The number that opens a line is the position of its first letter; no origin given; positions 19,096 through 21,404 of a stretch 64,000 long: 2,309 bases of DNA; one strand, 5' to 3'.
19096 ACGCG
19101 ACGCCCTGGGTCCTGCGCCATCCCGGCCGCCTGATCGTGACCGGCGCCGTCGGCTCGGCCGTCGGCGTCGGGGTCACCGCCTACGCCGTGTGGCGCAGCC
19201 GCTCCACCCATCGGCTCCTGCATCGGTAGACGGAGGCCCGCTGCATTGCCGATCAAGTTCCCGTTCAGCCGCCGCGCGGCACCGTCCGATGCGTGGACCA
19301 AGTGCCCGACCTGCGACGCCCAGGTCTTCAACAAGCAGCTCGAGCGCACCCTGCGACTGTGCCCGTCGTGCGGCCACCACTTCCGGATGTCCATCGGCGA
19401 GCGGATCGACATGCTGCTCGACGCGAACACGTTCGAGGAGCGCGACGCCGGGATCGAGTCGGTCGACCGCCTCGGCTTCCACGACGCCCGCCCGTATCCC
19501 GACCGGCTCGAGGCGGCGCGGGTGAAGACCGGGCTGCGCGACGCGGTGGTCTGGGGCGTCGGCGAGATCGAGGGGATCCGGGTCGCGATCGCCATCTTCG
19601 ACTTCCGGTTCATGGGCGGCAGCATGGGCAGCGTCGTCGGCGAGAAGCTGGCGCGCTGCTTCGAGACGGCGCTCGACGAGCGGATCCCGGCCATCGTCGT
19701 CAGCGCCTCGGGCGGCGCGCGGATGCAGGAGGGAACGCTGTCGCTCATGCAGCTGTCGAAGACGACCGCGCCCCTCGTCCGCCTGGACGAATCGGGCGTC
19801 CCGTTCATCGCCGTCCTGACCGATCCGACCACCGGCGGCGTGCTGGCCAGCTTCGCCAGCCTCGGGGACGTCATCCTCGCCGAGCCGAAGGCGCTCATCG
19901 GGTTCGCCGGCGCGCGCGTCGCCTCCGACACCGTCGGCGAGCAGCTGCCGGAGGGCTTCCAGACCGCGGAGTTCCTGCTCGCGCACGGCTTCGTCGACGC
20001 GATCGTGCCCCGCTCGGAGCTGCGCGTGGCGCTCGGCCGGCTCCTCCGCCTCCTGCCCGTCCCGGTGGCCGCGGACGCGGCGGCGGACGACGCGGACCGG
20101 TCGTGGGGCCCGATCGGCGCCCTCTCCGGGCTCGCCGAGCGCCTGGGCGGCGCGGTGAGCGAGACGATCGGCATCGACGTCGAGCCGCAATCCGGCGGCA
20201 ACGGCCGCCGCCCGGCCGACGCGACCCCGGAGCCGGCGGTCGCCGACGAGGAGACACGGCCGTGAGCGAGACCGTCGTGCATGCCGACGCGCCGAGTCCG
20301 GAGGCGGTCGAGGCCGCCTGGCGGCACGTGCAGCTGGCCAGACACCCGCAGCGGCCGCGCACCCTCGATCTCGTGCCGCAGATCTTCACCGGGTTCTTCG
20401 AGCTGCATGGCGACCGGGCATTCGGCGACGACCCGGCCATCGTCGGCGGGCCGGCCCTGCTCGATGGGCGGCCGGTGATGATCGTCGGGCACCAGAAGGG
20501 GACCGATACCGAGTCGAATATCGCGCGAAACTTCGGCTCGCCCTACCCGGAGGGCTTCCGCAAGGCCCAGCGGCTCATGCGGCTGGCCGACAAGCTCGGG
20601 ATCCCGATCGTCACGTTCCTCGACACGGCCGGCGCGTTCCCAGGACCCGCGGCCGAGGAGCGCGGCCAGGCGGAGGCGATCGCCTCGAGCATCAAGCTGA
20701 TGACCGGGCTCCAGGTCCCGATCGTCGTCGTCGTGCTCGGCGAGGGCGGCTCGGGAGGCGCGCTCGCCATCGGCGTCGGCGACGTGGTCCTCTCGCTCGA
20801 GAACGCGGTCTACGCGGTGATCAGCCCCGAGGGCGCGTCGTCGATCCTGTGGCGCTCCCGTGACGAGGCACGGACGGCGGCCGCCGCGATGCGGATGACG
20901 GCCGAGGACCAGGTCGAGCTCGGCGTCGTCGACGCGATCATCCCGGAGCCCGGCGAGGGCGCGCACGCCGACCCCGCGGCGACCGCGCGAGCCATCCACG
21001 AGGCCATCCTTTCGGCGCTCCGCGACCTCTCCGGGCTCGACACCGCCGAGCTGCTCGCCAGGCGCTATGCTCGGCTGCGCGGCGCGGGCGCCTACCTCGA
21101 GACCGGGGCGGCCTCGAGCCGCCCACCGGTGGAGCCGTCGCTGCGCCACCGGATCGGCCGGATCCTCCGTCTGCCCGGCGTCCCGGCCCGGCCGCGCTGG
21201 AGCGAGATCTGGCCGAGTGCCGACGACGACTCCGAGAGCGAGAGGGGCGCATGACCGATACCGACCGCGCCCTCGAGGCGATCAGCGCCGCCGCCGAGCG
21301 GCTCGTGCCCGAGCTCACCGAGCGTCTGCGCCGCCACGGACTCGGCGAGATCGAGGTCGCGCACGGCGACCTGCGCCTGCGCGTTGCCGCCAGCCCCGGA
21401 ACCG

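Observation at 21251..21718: BCCP paralogue without the biotinyl-lysine embedded in the acc/fab operon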

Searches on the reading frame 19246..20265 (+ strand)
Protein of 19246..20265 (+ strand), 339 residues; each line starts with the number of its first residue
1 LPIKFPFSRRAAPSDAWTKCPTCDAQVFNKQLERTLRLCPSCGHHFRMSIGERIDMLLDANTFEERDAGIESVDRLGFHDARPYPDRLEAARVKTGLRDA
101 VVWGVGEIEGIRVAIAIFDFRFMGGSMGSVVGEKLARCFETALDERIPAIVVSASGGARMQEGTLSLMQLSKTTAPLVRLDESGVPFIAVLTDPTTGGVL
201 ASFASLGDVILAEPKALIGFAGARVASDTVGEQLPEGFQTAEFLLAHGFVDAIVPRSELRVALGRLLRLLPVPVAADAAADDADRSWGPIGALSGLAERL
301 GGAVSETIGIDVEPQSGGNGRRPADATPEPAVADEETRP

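Call 33: search_protein_families(library=pfam, proteins=[window:19246-20265:+], max_evalue=0.001)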
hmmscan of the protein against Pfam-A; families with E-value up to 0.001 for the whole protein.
window:19246-20265:+ (339 aa): 2 families
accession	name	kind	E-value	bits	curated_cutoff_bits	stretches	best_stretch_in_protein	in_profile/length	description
PF01039.27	Carboxyl_trans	-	6.4e-22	78.3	22.3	1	83-233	25-180/493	Carboxyl transferase domain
PF17848.7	Zn_ribbon_ACC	-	1.9e-08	34.8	24.5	1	17-42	1-26/26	Acetyl-CoA carboxylase zinc finger domain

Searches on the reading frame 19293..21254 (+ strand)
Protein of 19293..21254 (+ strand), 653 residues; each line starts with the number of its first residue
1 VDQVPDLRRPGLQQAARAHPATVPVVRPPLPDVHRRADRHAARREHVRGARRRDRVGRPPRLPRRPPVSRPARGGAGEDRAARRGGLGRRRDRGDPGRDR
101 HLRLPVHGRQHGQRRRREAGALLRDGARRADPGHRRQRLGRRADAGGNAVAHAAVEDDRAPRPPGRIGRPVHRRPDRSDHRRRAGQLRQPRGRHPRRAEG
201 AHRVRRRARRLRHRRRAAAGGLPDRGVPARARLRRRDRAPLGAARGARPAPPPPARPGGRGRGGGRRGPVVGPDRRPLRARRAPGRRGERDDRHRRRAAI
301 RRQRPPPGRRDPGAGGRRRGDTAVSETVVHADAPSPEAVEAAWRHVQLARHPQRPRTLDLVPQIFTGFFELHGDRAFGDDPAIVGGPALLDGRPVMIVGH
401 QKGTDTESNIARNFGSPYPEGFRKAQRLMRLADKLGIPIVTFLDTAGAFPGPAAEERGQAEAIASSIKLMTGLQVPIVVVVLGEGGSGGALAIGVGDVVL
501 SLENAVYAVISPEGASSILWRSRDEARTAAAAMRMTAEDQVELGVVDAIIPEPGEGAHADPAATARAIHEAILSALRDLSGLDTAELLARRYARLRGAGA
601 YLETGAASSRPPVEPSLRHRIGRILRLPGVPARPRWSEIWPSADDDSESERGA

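Call 7: search_protein_families(library=pfam, proteins=[window:19293-21254:+], max_evalue=0.01)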
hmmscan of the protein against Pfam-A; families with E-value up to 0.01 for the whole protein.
window:19293-21254:+ (653 aa): 2 families
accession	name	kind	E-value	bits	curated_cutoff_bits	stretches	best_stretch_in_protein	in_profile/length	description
PF03255.19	ACCA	-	3.2e-113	378.5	23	1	342-597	53-308/310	Acetyl co-enzyme A carboxylase carboxyltransferase-like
PF01039.27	Carboxyl_trans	-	1.2e-19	70.8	22.3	1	381-542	282-443/493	Carboxyl transferase domain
